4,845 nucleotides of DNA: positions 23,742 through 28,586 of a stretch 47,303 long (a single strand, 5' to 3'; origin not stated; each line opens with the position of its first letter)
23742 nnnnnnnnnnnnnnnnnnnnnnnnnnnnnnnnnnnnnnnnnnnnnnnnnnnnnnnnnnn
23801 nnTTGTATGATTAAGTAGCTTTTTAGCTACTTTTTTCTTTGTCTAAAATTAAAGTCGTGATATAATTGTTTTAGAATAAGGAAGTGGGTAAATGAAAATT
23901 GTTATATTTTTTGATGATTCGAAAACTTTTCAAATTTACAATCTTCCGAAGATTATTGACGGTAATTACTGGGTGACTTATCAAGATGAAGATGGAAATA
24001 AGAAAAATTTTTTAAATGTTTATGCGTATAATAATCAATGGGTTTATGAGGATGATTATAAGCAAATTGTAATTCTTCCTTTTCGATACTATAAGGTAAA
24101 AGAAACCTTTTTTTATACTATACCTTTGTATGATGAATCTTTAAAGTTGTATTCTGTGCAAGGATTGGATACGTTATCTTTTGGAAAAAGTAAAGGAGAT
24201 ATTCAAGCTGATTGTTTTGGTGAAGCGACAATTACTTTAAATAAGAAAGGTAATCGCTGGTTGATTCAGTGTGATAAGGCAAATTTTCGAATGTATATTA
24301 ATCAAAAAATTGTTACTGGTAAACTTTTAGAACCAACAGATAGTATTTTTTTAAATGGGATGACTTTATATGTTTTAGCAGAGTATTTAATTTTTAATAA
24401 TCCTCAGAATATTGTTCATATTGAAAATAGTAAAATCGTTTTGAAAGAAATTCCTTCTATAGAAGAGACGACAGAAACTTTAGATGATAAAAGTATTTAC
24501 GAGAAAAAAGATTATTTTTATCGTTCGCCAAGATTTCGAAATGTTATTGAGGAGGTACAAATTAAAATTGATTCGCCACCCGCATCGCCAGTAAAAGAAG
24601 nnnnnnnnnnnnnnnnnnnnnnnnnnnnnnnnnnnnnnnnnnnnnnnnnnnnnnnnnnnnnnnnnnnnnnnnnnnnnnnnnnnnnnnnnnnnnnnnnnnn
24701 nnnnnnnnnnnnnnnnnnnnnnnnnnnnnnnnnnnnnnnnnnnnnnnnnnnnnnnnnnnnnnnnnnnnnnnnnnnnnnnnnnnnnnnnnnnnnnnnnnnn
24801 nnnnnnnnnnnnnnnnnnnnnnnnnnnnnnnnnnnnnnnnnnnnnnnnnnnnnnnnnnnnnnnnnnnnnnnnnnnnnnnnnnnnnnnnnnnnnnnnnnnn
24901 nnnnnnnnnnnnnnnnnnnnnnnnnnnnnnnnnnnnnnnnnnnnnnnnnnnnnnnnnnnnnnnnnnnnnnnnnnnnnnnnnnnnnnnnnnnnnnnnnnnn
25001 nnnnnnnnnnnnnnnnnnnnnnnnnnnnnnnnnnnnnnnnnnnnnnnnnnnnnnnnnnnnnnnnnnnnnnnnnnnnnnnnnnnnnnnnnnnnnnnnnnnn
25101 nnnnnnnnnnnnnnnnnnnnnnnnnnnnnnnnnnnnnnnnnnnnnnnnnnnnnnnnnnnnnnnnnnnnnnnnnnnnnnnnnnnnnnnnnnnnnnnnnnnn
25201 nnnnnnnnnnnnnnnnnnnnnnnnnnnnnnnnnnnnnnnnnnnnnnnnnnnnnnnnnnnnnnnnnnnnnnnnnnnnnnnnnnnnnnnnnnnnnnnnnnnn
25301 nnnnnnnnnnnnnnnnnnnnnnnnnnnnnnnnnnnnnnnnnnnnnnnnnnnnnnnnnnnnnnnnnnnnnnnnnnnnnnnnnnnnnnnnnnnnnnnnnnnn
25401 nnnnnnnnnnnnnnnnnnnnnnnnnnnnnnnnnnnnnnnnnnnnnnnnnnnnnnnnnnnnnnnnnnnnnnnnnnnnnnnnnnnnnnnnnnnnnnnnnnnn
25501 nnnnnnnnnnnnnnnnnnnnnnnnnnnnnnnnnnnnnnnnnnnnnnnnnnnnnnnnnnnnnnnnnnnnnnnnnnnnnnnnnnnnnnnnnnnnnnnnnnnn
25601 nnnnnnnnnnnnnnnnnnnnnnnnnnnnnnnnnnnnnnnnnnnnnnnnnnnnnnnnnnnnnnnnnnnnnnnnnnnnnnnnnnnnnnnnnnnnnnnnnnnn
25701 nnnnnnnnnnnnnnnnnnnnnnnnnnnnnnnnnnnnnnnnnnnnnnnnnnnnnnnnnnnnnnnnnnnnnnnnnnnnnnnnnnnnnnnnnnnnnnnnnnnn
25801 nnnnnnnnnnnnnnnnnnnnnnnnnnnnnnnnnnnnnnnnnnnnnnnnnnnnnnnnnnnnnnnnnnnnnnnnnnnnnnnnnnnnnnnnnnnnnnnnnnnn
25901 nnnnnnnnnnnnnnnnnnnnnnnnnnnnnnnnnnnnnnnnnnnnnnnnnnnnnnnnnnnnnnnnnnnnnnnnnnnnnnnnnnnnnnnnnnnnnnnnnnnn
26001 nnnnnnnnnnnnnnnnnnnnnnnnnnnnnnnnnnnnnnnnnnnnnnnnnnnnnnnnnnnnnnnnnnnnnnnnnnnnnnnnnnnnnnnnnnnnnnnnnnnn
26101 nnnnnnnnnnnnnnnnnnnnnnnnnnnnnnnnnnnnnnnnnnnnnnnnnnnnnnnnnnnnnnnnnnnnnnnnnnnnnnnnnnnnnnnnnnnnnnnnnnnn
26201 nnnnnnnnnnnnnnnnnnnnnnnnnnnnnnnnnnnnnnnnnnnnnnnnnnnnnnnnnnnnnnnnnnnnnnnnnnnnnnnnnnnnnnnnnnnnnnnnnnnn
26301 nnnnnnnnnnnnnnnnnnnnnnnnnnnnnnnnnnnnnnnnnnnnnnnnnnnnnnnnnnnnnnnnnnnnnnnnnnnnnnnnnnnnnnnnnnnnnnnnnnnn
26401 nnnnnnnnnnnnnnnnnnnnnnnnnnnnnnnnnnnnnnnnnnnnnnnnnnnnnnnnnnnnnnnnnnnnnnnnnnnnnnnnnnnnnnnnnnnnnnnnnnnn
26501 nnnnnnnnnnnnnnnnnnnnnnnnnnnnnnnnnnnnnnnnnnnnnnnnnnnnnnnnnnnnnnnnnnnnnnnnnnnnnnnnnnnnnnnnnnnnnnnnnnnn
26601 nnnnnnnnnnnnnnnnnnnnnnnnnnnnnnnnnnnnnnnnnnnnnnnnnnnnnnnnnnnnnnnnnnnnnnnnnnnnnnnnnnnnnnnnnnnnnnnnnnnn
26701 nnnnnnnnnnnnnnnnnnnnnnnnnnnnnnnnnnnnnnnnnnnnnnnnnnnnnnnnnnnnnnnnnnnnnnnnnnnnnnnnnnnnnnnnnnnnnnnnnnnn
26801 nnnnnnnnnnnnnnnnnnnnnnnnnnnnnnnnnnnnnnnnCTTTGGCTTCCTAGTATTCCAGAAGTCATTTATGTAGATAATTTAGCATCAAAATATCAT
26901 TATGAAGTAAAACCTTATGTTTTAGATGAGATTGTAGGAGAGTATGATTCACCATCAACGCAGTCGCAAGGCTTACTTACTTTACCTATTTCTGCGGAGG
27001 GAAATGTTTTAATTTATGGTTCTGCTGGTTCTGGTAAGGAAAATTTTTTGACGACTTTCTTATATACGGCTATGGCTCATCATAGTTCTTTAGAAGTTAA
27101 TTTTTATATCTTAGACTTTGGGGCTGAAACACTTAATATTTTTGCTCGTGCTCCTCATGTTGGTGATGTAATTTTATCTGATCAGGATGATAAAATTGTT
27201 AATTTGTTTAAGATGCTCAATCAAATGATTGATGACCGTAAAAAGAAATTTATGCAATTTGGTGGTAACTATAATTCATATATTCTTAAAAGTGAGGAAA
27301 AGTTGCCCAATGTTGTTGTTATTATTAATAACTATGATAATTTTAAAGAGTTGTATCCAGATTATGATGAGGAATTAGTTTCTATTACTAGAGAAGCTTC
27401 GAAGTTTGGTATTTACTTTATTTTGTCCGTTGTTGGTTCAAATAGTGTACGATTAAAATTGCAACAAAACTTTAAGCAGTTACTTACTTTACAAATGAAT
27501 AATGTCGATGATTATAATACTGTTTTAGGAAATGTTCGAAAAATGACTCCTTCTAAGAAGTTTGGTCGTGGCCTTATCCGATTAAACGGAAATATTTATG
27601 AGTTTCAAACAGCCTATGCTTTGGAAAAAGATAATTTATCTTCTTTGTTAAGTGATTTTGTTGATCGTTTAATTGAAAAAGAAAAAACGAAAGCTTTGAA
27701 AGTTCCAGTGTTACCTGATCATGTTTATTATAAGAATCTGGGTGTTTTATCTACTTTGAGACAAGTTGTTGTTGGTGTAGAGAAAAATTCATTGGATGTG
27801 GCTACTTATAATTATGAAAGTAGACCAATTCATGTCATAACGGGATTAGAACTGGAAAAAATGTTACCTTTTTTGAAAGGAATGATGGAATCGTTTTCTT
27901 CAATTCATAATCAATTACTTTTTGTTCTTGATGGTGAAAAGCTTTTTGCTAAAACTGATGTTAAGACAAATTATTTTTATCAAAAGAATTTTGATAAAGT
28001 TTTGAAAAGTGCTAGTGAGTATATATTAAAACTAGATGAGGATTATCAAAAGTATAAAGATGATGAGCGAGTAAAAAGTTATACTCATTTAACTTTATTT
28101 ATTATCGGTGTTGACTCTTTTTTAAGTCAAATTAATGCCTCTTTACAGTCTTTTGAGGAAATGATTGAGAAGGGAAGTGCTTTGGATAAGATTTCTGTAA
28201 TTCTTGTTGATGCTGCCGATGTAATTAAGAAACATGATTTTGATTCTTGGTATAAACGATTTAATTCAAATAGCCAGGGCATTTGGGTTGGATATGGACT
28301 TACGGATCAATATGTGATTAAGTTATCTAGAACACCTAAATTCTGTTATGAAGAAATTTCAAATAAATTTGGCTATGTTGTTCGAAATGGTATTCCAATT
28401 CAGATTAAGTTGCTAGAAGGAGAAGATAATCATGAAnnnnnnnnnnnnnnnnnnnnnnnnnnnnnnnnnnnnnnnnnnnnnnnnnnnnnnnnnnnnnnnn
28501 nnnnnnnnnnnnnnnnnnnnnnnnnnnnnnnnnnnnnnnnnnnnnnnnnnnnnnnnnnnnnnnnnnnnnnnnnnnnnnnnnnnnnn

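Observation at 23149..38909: Type VIIb secretion island with only EssC and EsaB as recognisable machinery, inserted into conserved tatD/yabE synteny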

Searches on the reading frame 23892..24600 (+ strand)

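Call 74: search_protein_families(library=pfam, proteins=[window:23892-24600:+], max_evalue=0.5)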
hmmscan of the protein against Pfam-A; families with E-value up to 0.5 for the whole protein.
window:23892-24600:+ (236 aa): 1 family
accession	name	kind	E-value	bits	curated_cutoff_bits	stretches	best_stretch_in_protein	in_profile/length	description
PF09076.15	Crystall_2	-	0.074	13.3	25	1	12-36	21-45/70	Beta/Gamma crystallin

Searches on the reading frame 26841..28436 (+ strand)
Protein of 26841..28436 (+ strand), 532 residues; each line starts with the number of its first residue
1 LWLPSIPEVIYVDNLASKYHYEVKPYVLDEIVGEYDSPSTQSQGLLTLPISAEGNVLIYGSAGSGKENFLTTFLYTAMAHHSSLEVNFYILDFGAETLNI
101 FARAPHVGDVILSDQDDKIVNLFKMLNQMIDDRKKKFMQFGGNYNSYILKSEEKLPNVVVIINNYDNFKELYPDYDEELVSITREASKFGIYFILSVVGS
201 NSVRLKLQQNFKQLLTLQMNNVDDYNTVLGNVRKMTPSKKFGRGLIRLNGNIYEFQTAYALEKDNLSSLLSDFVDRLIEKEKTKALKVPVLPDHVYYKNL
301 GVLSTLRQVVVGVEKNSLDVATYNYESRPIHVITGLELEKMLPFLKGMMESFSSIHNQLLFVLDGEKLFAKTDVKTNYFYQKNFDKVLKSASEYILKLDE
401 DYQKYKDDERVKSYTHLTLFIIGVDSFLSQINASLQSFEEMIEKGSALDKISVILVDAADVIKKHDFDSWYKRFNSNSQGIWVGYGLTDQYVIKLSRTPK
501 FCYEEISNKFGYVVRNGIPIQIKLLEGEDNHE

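Call 32: search_solved_structures(query=window:26841-28436:+, max_evalue=0.01, show_alignments=2)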
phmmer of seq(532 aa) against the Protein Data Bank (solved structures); distinct sequences matched with E-value up to 0.01: 8.
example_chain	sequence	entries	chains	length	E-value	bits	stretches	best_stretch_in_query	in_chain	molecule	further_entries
5fv0_A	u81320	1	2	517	5.4e-28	101.1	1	32-365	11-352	ESX secretion system protein EccC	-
4lya_A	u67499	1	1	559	6e-28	100.9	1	32-365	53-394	Uncharacterized protein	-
4nh0_A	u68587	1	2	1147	1.1e-21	80.3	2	29-361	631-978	Cell divisionFtsK/SpoIIIE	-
7np7_C1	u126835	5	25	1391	6e-21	77.8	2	1-249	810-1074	ESX-5 secretion system protein EccC5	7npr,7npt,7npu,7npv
7b9f_C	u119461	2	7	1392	1.1e-19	73.7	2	32-249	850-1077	EccC5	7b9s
4n1a_A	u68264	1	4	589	1.4e-14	56.8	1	29-362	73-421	Cell divisionFtsK/SpoIIIE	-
9jv8_A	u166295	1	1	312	9e-13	50.9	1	2-245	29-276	ESX-1 secretion system protein EccCb1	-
9qks_G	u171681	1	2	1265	1.2e-10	43.8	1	56-259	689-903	ESX secretion system protein YukB,Green fluorescent protein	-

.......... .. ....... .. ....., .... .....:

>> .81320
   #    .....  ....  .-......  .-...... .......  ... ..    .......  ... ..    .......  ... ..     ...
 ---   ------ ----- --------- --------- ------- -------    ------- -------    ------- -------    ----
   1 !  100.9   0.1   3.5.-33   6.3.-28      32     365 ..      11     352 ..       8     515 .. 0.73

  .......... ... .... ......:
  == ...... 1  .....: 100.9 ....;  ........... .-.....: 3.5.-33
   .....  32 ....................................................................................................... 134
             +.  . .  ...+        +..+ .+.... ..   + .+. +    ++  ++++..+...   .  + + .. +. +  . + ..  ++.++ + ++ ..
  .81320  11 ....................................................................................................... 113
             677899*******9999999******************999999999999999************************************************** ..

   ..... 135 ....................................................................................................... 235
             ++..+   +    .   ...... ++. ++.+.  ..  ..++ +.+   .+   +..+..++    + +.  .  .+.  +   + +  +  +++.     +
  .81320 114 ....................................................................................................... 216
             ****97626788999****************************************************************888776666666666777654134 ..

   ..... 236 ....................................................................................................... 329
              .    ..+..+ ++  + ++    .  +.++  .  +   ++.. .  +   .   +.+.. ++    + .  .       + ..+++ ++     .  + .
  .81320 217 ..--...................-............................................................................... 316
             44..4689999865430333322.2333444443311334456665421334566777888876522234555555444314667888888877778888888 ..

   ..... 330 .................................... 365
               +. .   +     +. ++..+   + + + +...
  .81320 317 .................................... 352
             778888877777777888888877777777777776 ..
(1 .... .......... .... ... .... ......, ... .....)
